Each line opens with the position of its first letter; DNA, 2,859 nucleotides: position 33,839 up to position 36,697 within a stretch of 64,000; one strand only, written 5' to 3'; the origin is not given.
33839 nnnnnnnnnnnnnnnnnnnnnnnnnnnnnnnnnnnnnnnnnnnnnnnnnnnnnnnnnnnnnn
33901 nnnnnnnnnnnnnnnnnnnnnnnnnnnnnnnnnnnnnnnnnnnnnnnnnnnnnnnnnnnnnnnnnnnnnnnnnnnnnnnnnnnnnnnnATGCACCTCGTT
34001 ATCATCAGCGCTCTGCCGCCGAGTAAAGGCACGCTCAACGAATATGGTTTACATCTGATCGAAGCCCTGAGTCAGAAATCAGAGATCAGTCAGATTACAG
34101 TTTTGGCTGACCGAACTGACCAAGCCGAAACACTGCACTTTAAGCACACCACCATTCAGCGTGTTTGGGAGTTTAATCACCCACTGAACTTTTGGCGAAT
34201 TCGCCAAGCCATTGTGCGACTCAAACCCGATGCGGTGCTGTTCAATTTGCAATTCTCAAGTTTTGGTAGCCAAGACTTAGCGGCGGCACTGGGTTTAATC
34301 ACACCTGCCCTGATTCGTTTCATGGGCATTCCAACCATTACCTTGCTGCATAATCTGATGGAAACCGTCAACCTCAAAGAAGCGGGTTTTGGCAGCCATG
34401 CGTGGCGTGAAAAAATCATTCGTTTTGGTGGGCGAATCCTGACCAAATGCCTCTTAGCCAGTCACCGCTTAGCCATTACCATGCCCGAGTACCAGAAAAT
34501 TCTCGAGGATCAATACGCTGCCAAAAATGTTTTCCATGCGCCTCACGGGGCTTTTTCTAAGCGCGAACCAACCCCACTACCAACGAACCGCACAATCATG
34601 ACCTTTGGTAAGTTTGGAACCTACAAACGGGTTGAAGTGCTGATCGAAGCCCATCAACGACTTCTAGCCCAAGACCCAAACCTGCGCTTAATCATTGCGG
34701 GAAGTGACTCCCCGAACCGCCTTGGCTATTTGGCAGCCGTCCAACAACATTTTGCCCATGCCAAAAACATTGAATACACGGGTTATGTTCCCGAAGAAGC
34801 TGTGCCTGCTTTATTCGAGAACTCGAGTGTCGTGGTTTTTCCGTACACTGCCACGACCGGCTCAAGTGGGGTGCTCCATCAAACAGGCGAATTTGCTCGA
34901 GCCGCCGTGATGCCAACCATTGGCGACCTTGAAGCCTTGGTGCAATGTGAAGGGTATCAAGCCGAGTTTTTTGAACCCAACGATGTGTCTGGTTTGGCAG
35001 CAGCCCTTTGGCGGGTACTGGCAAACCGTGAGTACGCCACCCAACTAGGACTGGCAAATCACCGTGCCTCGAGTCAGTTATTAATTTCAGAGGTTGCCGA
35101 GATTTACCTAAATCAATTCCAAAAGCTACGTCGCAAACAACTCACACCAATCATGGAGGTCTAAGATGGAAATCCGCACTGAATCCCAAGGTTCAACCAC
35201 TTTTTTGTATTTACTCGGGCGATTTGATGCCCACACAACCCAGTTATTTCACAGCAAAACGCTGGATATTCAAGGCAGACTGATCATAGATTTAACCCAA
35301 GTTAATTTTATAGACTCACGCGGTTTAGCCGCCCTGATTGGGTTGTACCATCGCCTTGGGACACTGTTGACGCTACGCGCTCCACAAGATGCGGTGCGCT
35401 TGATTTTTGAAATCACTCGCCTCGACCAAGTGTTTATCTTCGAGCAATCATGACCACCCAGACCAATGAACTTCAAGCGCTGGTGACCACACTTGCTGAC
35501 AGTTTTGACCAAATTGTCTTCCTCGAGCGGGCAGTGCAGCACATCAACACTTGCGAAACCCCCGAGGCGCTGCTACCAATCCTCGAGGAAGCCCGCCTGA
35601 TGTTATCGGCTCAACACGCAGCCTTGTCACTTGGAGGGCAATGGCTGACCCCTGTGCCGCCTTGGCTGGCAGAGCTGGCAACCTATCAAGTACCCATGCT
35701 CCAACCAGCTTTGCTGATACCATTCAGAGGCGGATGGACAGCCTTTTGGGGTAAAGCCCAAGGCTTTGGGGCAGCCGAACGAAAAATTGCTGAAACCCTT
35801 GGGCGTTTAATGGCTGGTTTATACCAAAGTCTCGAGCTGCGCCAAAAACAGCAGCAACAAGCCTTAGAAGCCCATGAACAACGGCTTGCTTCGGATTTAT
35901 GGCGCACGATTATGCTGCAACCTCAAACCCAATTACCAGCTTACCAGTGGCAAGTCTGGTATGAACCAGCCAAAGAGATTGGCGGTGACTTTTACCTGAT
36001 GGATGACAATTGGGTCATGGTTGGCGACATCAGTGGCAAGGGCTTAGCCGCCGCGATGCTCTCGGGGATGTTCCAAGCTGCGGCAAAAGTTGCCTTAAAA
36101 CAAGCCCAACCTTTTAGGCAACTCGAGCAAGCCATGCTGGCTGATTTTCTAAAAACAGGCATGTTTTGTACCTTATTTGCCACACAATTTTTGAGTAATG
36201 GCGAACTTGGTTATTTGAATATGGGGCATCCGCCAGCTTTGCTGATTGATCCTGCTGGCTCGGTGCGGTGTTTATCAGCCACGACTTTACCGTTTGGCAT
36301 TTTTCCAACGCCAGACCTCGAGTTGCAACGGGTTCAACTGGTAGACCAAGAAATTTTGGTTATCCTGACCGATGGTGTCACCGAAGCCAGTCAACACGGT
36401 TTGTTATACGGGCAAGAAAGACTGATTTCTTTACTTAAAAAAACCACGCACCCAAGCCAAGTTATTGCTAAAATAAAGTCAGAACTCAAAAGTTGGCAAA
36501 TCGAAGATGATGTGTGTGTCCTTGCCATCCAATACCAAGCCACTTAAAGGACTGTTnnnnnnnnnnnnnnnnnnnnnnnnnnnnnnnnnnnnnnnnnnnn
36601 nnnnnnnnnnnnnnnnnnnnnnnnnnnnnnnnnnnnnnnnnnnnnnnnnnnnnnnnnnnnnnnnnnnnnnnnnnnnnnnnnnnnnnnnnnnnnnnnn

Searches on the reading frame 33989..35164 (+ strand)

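Call 25: search_protein_families(library=pfam, proteins=[window:33989-35164:+], max_evalue=0.0001)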
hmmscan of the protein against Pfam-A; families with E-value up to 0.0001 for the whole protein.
window:33989-35164:+ (391 aa): 2 families
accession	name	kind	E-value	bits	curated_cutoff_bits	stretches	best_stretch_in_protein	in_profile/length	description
PF13692.12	Glyco_trans_1_4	-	3.2e-16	60.3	27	1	201-346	2-142/142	Glycosyl transferases group 1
PF00534.26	Glycos_transf_1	-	4.8e-13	49.4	26.4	1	198-354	13-166/172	Glycosyl transferases group 1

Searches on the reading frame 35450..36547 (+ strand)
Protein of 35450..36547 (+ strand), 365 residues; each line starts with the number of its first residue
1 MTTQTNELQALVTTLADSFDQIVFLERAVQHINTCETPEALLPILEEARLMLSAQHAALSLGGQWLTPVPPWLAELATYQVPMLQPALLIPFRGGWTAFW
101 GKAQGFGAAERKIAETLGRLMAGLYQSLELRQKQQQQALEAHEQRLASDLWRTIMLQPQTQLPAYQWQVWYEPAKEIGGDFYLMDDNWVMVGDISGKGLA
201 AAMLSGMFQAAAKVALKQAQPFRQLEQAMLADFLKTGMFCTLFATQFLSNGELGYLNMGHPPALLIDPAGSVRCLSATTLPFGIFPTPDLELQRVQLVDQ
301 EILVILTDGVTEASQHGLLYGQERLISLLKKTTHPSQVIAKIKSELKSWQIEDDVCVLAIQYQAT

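Call 25: search_protein_families(library=pfam, proteins=[window:35450-36547:+], max_evalue=0.0001)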
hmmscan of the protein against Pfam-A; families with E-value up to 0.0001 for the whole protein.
window:35450-36547:+ (365 aa): 1 family
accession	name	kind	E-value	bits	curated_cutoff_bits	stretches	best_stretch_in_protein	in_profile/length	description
PF07228.17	SpoIIE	-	1.7e-32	113.3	25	1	188-362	6-191/192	Stage II sporulation protein E (SpoIIE)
